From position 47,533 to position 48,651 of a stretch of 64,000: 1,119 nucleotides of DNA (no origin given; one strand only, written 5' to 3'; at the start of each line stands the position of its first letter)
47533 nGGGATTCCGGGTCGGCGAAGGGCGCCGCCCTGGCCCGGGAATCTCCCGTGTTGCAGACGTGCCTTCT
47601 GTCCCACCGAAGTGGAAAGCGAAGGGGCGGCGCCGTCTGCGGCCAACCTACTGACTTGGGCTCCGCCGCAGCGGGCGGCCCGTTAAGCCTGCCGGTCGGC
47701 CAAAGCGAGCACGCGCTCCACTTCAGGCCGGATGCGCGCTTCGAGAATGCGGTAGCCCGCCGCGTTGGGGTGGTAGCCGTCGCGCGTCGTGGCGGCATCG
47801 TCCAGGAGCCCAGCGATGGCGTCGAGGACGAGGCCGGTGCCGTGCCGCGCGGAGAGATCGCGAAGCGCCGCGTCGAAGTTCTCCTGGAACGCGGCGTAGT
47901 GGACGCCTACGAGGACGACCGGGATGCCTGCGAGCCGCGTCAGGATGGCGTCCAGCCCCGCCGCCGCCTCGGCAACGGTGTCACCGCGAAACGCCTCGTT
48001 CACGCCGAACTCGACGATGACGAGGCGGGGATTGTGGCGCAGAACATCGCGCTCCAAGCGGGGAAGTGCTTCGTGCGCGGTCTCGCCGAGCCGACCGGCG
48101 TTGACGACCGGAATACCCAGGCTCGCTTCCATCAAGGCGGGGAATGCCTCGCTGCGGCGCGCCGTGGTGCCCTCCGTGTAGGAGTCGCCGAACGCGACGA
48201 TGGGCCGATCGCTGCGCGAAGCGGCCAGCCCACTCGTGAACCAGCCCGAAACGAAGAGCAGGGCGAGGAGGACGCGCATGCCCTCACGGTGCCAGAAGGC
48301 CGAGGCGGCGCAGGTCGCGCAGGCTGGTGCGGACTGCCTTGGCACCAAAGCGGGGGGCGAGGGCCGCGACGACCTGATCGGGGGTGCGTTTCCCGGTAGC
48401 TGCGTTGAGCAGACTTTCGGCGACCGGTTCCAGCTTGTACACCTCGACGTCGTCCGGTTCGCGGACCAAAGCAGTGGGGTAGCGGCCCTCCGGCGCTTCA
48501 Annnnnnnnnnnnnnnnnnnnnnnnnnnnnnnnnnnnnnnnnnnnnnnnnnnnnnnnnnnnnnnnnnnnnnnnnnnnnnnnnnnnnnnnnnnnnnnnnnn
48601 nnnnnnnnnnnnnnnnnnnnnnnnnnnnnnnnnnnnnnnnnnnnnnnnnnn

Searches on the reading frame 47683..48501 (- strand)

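Call 7: search_protein_families(library=pfam, proteins=[window:47683-48501:-], max_evalue=0.01)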
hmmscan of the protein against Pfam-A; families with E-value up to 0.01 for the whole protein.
window:47683-48501:- (272 aa): 4 families
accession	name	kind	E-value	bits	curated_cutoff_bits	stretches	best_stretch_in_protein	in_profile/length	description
PF13472.12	Lipase_GDSL_2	-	6.1e-22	79.4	32.9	1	103-252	1-178/178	GDSL-like Lipase/Acylhydrolase family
PF00657.28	Lipase_GDSL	-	1.1e-11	45.8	23.6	1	101-190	1-110/208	GDSL-like Lipase/Acylhydrolase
PF25182.1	NonGDSL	-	2.3e-07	30.8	80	1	101-207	30-146/220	Non-GDSL lipase-like family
PF14606.12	Lipase_GDSL_3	-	0.0057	17.4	27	0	99-141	2-45/178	GDSL-like Lipase/Acylhydrolase family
